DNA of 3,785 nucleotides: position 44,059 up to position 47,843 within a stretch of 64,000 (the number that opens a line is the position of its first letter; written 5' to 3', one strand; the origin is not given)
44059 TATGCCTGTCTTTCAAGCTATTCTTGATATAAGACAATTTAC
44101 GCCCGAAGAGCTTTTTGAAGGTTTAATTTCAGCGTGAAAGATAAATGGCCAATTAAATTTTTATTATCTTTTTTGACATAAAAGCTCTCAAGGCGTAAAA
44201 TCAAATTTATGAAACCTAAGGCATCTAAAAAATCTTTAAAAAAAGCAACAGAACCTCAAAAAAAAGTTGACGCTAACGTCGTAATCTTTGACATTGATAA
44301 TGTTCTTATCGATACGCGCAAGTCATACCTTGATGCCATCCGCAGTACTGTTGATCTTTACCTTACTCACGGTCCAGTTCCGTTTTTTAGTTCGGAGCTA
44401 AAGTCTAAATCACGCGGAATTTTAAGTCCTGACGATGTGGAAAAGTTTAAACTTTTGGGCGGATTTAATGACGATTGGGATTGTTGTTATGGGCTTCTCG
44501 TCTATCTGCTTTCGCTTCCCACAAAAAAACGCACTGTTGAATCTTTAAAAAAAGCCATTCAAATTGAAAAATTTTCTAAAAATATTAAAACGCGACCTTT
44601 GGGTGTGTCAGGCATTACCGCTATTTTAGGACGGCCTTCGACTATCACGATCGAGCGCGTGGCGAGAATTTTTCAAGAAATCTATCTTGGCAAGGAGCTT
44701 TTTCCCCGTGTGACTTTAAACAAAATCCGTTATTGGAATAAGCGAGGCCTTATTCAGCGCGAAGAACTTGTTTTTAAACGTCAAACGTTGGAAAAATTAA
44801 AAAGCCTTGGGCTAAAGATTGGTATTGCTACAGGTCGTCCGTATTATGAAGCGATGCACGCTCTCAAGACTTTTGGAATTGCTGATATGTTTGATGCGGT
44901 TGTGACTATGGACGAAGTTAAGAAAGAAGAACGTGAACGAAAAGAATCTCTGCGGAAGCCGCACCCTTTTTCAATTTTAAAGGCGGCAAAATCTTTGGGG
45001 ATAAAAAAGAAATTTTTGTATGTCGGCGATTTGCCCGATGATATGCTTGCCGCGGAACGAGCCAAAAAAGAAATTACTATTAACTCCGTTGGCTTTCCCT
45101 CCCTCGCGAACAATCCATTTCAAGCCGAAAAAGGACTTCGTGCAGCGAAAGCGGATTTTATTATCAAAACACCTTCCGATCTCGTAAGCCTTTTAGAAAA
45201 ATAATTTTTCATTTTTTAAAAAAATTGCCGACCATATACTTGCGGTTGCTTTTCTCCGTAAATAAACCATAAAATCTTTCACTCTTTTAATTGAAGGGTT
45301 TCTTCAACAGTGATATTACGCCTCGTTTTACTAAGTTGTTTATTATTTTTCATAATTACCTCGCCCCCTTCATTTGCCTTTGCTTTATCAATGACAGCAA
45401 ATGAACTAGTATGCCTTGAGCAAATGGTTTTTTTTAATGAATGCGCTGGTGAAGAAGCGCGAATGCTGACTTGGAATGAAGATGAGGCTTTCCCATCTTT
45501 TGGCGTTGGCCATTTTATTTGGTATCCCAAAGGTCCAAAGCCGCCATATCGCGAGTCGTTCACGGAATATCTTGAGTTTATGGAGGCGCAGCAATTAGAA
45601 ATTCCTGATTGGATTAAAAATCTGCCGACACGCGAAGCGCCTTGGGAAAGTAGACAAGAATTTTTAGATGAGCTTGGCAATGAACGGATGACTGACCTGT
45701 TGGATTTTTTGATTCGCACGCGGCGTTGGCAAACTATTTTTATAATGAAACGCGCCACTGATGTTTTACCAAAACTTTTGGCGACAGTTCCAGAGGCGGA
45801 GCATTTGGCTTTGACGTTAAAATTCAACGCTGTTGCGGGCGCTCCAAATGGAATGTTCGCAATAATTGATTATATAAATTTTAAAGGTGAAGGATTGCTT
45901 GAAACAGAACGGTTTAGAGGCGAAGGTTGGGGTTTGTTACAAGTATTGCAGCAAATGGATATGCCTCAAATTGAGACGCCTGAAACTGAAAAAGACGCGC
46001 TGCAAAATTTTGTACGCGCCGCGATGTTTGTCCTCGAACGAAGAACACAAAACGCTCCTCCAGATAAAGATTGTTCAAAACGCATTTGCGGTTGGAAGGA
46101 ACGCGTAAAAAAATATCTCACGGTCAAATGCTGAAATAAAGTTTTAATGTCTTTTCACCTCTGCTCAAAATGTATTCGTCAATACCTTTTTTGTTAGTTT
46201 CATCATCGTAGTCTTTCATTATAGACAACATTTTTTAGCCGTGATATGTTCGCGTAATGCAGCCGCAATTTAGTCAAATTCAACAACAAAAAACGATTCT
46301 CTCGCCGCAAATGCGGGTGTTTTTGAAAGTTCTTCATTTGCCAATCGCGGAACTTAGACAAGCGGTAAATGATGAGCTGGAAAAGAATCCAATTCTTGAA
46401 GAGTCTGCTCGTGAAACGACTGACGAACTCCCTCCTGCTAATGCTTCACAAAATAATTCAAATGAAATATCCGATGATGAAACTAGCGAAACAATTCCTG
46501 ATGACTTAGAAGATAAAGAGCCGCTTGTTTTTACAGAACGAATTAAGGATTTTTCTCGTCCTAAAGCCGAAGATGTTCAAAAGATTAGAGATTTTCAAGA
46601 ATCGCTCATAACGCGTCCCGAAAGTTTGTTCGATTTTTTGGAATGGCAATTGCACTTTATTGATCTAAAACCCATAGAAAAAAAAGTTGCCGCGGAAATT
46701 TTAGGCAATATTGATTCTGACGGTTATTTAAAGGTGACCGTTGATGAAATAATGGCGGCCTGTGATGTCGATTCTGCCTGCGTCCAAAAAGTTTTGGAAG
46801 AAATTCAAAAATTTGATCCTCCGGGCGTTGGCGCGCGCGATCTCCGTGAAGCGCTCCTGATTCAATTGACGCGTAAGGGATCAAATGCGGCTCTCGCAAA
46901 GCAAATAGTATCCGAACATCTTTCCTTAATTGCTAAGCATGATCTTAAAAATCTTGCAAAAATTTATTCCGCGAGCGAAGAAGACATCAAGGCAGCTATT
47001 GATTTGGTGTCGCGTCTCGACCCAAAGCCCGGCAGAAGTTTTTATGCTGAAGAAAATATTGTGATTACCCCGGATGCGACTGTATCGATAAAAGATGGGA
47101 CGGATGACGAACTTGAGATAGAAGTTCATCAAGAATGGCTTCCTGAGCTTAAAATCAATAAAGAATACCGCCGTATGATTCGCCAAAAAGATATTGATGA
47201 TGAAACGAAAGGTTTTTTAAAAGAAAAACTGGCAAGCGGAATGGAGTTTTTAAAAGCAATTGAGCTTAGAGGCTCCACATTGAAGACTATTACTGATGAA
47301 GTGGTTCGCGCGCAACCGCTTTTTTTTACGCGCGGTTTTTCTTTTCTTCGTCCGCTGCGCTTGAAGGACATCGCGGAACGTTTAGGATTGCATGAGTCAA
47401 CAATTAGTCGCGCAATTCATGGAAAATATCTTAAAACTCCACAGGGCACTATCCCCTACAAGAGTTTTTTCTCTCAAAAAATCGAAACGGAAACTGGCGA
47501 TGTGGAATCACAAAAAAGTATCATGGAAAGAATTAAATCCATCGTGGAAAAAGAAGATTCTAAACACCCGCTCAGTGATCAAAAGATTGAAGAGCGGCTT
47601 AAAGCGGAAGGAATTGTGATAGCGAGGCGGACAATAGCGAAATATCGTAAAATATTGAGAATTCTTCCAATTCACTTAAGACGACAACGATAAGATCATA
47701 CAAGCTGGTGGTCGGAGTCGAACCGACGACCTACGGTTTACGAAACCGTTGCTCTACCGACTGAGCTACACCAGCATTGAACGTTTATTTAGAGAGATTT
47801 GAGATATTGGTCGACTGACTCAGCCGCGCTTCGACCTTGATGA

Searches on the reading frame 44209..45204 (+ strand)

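Call 40: search_protein_families(library=pfam, proteins=[window:44209-45204:+], max_evalue=0.0001)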
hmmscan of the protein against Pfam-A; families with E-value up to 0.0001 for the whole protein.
window:44209-45204:+ (331 aa): 3 families
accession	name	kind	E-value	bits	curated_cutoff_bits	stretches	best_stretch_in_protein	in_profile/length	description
PF13419.12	HAD_2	-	2.3e-21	77.1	23.8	1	174-286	67-172/178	Haloacid dehalogenase-like hydrolase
PF00702.32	Hydrolase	-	5.5e-19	69.8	26.4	1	23-285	2-190/191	haloacid dehalogenase-like hydrolase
PF08282.18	Hydrolase_3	-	2.9e-05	24.4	20.9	0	191-271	21-100/255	haloacid dehalogenase-like hydrolase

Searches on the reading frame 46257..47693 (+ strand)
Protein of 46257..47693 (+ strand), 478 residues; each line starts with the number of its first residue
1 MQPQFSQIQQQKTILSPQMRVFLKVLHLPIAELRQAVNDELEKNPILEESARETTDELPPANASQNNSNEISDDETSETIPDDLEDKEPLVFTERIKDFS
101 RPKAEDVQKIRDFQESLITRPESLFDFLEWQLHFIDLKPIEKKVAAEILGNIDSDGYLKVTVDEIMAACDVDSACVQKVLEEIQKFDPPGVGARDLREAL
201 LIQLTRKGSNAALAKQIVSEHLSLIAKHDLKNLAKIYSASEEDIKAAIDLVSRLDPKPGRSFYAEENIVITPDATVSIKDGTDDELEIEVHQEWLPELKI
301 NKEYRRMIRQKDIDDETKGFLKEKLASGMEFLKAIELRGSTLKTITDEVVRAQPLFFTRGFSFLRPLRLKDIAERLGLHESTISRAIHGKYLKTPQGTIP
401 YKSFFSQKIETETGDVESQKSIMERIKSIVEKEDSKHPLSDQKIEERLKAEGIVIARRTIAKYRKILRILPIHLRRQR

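Call 40: search_protein_families(library=pfam, proteins=[window:46257-47693:+], max_evalue=0.0001)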
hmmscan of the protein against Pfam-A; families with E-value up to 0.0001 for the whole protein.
window:46257-47693:+ (478 aa): 3 families
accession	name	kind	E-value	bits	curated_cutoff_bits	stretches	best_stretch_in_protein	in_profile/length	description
PF04963.19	Sigma54_CBD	-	5.2e-57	193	22.9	1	115-304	3-185/185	Sigma-54 factor, core binding domain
PF04552.19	Sigma54_DBD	-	1.2e-50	171.8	22.8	1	320-476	3-159/160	Sigma-54, DNA binding domain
PF00309.25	Sigma54_AID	-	7.6e-12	45.3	23.8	1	6-49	3-46/46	Sigma-54 factor, Activator interacting domain (AID)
